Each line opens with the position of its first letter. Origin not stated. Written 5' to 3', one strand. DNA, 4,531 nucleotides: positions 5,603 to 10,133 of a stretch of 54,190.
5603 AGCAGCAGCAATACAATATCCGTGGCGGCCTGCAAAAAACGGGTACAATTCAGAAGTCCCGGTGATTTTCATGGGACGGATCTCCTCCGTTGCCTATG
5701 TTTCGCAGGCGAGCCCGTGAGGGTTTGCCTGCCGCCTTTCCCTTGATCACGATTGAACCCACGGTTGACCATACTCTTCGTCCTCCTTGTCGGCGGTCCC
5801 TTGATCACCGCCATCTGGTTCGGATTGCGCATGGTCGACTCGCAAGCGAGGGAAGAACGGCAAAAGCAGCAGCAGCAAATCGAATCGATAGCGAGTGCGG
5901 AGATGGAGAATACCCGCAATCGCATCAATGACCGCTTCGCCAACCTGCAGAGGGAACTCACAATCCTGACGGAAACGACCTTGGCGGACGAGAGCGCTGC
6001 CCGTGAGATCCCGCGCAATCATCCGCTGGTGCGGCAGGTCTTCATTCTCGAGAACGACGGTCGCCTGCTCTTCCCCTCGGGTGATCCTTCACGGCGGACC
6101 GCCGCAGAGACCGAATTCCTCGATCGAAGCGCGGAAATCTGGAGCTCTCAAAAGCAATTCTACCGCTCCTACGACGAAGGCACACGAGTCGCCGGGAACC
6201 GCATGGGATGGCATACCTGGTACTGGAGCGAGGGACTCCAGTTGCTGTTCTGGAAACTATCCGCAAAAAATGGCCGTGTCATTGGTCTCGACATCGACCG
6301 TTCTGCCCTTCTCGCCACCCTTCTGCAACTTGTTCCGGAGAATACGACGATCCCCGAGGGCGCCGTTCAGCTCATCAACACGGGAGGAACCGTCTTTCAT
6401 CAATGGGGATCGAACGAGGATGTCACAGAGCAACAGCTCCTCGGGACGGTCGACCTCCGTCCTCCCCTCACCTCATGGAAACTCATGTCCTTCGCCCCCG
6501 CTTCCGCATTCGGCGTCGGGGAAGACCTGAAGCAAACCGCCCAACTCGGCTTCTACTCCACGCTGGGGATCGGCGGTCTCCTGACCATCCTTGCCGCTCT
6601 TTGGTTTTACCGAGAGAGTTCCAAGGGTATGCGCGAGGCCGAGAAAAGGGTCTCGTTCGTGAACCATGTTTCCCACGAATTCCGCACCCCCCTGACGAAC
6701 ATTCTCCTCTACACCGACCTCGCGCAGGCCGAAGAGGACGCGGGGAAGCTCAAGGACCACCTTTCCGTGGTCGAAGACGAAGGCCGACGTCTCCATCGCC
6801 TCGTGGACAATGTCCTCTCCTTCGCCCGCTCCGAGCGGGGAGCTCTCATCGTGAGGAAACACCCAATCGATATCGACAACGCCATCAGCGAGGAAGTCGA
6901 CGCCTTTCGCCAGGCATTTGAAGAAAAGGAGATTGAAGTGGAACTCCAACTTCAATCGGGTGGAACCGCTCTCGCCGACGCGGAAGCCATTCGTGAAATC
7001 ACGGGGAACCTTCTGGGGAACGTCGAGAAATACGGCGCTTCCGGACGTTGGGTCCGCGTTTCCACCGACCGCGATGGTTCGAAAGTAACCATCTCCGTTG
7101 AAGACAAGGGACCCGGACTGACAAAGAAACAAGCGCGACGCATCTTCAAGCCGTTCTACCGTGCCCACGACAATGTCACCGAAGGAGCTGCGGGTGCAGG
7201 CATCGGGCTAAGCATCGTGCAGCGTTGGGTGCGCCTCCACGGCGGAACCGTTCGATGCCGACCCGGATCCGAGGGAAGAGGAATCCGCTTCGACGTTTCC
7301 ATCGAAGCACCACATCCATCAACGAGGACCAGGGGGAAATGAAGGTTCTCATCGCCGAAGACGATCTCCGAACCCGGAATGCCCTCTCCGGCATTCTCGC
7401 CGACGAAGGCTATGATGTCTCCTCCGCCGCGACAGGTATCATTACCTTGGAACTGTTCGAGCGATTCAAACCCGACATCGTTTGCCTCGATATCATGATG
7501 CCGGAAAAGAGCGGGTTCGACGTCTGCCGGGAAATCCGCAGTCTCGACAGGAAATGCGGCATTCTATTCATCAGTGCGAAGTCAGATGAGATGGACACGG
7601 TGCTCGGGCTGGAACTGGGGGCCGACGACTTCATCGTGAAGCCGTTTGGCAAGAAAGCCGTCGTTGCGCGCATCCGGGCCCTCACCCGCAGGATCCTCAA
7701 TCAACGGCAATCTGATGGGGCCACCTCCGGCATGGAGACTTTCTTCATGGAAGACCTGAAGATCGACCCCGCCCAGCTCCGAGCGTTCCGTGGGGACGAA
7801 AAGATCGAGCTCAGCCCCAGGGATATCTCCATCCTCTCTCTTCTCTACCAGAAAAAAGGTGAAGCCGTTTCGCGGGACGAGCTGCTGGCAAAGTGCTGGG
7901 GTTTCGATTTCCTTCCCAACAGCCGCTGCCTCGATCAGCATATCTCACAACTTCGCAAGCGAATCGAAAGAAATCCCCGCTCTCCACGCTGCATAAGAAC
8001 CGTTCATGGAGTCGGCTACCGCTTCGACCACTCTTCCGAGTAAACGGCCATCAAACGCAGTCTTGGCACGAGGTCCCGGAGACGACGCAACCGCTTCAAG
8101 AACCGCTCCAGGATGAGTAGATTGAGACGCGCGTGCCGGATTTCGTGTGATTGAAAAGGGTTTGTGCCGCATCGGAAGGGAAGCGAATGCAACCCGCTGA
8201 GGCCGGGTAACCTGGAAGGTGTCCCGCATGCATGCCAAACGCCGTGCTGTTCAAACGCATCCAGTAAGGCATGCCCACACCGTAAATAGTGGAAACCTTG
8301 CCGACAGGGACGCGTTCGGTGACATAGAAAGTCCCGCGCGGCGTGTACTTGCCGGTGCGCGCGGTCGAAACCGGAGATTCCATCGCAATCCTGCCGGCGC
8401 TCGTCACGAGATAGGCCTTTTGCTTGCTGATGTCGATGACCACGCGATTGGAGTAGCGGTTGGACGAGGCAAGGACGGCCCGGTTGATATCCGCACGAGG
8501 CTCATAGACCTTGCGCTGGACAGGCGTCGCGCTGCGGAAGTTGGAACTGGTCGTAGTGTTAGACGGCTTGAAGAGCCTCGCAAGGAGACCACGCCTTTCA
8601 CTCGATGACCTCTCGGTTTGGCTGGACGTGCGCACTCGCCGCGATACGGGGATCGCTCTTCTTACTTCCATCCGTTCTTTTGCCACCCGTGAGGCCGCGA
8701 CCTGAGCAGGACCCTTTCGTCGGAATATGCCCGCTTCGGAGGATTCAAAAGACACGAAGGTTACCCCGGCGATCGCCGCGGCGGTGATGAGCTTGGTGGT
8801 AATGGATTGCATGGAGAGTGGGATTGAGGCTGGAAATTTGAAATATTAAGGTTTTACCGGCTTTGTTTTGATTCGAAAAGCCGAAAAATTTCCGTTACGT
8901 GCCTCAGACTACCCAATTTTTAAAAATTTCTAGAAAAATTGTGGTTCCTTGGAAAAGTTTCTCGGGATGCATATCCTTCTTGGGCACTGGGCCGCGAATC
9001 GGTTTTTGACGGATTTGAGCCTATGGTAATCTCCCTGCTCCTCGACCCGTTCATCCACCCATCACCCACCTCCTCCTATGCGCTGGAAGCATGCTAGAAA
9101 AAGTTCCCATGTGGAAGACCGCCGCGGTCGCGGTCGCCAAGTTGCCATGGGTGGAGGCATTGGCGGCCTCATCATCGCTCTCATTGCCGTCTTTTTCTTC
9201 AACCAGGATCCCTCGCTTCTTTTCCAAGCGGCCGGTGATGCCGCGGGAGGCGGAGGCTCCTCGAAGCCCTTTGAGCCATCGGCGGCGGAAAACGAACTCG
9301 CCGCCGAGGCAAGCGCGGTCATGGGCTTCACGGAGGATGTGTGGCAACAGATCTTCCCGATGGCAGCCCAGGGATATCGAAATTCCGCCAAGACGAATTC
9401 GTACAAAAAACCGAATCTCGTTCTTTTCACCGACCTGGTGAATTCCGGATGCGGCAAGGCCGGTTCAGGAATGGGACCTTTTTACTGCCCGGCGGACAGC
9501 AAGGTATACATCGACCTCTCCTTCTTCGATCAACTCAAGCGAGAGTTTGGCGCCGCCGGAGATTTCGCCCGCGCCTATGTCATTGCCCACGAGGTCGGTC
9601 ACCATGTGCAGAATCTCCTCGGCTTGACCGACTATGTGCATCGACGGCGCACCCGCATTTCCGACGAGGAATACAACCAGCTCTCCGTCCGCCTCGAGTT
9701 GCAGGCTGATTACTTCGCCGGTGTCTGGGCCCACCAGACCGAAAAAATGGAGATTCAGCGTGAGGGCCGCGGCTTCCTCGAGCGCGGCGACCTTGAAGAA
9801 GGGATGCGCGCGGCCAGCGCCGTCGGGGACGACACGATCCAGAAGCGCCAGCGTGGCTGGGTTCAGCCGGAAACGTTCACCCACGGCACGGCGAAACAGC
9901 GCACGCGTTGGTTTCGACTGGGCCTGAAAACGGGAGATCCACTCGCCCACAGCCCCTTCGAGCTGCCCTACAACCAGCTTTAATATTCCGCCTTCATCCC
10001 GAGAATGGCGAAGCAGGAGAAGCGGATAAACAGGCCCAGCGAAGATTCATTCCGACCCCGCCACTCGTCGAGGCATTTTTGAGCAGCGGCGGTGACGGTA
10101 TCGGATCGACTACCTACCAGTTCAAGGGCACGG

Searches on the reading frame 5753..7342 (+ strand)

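Call 26: search_protein_families(library=pfam, proteins=[window:5753-7342:+], max_evalue=0.001)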
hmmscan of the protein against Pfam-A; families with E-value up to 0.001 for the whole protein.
window:5753-7342:+ (529 aa): 2 families
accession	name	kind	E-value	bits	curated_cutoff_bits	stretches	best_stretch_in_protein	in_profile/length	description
PF02518.31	HATPase_c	-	6.5e-21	75.3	26.4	1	409-518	2-108/111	Histidine kinase-, DNA gyrase B-, and HSP90-like ATPase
PF00512.31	HisKA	-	4.6e-16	59.1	26.9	1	300-363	3-66/66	His Kinase A (phospho-acceptor) domain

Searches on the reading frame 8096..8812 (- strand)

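Call 26: search_protein_families(library=pfam, proteins=[window:8096-8812:-], max_evalue=0.001)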
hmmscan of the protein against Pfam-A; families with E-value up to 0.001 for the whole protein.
window:8096-8812:- (238 aa): 1 family
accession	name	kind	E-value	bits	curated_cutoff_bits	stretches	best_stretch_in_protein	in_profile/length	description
PF03734.19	YkuD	-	3.4e-17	63.8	23.4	1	122-231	2-146/146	L,D-transpeptidase catalytic domain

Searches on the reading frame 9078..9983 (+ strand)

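Call 26: search_protein_families(library=pfam, proteins=[window:9078-9983:+], max_evalue=0.001)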
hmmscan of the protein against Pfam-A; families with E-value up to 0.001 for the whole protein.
window:9078-9983:+ (301 aa): 1 family
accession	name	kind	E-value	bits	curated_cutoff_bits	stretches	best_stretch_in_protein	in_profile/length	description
PF04228.19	Zn_peptidase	-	5.9e-95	318.5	23.2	1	1-289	1-285/290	Putative neutral zinc metallopeptidase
